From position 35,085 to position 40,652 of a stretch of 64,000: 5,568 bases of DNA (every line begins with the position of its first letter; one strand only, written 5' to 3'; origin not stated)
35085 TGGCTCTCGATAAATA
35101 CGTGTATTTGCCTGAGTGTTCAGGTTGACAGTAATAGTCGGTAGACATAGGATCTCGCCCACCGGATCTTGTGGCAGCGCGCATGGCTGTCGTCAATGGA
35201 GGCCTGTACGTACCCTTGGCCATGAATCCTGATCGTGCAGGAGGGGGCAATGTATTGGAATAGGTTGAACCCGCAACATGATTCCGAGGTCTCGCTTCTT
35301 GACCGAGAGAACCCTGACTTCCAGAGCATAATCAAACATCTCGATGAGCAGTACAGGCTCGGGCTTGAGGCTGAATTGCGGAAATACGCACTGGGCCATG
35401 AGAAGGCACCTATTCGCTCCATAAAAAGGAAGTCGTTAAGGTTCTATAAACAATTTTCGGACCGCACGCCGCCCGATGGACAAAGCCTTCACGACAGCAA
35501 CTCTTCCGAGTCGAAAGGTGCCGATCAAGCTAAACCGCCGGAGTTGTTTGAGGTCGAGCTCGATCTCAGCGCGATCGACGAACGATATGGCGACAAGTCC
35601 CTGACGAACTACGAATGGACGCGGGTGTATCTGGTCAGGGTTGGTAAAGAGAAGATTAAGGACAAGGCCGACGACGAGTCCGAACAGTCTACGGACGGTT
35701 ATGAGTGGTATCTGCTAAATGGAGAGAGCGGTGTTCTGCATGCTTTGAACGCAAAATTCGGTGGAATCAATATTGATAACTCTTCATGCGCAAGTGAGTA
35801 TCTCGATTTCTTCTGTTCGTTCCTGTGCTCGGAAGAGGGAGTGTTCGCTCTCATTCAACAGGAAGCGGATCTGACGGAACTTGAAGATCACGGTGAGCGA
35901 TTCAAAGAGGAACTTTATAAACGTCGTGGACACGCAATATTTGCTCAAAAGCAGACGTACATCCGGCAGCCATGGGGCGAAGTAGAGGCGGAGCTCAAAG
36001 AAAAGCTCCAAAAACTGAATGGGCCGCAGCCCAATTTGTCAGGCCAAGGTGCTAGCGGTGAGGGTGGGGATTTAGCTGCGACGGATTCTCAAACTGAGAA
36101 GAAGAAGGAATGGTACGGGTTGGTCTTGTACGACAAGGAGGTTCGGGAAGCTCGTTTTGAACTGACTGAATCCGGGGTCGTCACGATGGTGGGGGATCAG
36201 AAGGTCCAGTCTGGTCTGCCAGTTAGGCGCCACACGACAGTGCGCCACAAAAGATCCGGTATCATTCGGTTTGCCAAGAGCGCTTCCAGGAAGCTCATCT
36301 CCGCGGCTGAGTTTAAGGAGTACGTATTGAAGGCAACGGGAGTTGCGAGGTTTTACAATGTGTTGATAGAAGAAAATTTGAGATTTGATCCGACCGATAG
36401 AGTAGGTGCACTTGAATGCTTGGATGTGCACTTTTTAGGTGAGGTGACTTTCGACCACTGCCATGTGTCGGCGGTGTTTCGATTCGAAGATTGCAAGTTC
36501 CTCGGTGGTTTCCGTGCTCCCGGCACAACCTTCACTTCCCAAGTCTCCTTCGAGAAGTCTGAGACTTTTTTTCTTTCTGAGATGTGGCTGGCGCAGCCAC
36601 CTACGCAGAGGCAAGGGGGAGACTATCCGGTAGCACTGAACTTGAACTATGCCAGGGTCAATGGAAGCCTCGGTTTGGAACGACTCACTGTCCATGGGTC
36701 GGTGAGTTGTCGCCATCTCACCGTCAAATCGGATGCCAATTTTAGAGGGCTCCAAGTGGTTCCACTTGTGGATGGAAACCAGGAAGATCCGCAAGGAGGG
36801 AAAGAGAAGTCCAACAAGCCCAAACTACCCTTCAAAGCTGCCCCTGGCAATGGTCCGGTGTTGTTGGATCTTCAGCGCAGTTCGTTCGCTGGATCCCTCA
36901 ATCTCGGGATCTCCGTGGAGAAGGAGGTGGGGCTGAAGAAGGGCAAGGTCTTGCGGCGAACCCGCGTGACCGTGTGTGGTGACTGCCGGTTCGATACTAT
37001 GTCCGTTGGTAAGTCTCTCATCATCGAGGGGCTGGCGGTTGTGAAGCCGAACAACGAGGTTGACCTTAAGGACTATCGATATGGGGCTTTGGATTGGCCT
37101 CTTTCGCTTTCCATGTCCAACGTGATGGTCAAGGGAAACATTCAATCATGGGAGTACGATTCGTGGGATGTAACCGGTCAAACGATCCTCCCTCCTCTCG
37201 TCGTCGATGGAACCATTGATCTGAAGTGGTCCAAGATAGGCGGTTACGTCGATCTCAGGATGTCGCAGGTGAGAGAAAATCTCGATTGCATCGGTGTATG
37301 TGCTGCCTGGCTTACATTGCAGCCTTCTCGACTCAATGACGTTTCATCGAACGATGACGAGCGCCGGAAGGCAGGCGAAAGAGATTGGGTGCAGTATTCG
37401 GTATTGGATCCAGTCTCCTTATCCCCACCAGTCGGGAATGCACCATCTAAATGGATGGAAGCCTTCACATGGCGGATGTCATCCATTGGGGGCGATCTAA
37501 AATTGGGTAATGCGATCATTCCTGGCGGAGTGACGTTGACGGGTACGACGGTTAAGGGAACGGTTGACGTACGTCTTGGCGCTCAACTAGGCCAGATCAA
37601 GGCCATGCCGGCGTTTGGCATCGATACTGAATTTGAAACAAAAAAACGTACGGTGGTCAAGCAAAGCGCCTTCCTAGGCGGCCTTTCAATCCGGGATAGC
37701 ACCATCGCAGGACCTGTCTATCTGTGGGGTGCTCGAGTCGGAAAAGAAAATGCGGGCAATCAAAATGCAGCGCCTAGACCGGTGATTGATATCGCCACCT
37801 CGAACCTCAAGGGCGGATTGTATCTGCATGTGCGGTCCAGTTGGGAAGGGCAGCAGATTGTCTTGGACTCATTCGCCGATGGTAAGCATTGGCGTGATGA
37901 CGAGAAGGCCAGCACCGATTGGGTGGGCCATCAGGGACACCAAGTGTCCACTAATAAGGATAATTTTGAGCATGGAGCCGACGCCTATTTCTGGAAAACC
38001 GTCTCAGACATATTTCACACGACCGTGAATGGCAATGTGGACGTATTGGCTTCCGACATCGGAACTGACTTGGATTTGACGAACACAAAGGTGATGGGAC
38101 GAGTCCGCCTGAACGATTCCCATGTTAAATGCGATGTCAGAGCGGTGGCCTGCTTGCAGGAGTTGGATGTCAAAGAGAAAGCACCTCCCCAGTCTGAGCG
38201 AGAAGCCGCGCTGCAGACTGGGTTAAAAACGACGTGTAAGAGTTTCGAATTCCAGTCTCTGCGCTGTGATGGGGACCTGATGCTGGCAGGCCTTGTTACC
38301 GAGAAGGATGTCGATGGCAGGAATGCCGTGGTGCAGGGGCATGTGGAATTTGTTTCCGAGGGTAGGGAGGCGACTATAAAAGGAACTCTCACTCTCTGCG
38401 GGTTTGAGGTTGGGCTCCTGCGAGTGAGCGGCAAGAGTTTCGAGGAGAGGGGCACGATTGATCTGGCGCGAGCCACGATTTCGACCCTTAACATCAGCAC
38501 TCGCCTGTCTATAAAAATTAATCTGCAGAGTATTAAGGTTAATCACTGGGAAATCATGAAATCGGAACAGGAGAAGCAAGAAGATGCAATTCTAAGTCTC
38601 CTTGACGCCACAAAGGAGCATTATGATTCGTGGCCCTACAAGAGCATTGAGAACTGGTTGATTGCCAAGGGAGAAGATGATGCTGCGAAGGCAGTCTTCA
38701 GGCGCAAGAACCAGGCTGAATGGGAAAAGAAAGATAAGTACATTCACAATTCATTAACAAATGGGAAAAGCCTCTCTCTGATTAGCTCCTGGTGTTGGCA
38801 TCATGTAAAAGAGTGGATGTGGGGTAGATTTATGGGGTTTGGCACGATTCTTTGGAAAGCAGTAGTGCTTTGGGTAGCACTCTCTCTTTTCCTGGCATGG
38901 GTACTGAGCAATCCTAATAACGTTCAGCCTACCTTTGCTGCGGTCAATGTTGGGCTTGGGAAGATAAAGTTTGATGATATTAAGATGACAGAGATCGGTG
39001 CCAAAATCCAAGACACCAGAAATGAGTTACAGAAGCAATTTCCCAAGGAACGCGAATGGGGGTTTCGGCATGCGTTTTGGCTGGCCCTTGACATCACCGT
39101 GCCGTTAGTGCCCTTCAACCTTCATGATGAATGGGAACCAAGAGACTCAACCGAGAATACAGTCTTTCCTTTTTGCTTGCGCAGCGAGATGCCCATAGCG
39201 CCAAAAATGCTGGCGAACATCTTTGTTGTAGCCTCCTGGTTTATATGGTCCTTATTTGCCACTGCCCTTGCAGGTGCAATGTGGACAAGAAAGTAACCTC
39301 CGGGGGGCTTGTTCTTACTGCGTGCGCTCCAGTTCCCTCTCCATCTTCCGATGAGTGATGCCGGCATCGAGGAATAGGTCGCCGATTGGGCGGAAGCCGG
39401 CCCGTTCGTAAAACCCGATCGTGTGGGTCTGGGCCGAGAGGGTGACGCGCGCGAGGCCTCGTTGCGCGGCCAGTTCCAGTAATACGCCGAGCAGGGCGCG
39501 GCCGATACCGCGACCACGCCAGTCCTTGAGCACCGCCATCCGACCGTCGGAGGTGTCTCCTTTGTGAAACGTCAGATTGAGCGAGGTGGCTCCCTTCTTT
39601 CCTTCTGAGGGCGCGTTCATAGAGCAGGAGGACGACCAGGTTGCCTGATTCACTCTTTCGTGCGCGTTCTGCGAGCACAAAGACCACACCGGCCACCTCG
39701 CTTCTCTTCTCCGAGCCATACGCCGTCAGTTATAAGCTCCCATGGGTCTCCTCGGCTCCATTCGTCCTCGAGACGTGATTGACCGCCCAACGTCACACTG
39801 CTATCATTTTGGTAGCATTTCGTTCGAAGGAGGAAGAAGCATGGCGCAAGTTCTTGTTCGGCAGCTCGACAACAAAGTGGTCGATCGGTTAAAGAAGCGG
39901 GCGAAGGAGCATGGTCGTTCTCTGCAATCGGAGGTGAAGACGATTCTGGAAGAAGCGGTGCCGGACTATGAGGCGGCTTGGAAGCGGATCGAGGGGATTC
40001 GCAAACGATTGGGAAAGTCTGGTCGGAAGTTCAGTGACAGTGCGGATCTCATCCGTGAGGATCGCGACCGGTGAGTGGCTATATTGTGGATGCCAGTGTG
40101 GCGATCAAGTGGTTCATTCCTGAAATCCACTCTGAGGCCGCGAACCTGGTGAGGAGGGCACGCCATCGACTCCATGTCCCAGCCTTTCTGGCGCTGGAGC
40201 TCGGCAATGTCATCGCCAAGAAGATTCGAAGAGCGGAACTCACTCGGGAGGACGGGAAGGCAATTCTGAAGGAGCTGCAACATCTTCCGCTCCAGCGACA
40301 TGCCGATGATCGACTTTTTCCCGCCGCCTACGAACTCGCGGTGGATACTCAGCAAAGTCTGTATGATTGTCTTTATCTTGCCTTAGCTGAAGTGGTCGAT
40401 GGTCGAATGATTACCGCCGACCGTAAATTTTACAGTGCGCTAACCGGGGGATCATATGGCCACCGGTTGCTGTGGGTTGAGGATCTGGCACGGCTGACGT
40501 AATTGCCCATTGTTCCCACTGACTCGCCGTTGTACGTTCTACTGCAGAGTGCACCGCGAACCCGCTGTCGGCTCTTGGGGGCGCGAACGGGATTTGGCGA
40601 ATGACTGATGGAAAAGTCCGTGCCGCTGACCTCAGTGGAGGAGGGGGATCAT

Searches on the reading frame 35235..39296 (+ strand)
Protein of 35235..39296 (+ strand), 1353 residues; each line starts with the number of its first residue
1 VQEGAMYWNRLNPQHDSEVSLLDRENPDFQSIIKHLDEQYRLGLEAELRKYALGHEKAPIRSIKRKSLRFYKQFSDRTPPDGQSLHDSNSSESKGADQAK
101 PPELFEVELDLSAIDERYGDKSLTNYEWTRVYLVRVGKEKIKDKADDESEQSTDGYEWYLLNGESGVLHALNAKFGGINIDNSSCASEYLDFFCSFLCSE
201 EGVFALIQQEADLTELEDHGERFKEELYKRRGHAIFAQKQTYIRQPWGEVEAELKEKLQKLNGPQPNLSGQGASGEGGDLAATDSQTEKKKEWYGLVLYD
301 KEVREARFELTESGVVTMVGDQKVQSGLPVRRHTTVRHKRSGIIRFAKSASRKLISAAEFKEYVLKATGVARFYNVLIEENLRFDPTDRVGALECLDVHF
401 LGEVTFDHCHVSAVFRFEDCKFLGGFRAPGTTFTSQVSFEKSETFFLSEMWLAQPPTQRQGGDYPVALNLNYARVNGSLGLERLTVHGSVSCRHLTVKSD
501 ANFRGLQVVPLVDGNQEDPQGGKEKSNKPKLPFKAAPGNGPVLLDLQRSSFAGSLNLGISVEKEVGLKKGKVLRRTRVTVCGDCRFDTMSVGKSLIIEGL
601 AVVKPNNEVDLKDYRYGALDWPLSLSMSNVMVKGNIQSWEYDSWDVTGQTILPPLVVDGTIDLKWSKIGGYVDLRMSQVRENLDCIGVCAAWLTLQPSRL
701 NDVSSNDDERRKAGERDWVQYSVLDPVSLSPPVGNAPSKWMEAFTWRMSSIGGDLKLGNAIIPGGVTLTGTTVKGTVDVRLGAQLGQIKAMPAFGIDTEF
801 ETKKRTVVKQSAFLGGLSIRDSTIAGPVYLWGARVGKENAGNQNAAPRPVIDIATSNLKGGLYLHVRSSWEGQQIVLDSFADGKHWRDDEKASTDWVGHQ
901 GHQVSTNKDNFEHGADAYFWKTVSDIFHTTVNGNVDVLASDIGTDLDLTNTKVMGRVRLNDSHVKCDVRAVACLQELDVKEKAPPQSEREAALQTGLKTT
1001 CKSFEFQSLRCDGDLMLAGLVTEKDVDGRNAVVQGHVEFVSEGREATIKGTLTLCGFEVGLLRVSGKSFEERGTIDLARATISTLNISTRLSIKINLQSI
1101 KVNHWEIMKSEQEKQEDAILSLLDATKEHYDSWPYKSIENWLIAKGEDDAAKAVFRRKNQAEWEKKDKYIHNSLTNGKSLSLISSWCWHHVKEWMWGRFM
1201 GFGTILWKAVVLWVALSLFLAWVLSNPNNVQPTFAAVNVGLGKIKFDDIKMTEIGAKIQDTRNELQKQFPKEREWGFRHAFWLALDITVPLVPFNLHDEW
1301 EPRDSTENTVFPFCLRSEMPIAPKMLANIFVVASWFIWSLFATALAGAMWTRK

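Call 8: search_protein_families(library=pfam, proteins=[window:35235-39296:+], max_evalue=0.001)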
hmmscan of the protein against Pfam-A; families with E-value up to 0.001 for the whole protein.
window:35235-39296:+ (1353 aa): 1 family
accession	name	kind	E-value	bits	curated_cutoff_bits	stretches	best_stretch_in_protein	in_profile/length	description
PF13576.12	Pentapeptide_3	-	7.7e-11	42.5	27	1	398-442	4-47/48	Pentapeptide repeats (9 copies)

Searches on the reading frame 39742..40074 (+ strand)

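Call 8: search_protein_families(library=pfam, proteins=[window:39742-40074:+], max_evalue=0.001)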
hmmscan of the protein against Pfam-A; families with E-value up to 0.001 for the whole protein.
window:39742-40074:+ (110 aa): 2 families
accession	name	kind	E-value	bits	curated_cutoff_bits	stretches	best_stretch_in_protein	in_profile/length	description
PF22513.2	FitA-like_RHH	-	1.3e-14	54.3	27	1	35-73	1-39/39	Antitoxin FitA-like, ribbon-helix-helix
PF03869.20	Arc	-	1.7e-06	28.2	20.4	1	43-72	12-41/50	Arc-like DNA binding domain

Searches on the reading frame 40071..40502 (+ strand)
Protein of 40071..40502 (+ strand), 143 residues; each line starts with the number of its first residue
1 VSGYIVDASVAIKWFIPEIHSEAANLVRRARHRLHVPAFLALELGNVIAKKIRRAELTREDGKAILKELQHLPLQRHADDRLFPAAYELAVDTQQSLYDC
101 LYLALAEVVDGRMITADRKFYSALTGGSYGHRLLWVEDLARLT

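Call 8: search_protein_families(library=pfam, proteins=[window:40071-40502:+], max_evalue=0.001)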
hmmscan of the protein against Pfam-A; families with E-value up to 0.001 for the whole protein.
window:40071-40502:+ (143 aa): 1 family
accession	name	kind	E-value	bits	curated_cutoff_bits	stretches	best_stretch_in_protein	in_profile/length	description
PF01850.27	PIN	-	1e-13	52.4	23.6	1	4-122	1-116/120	PIN domain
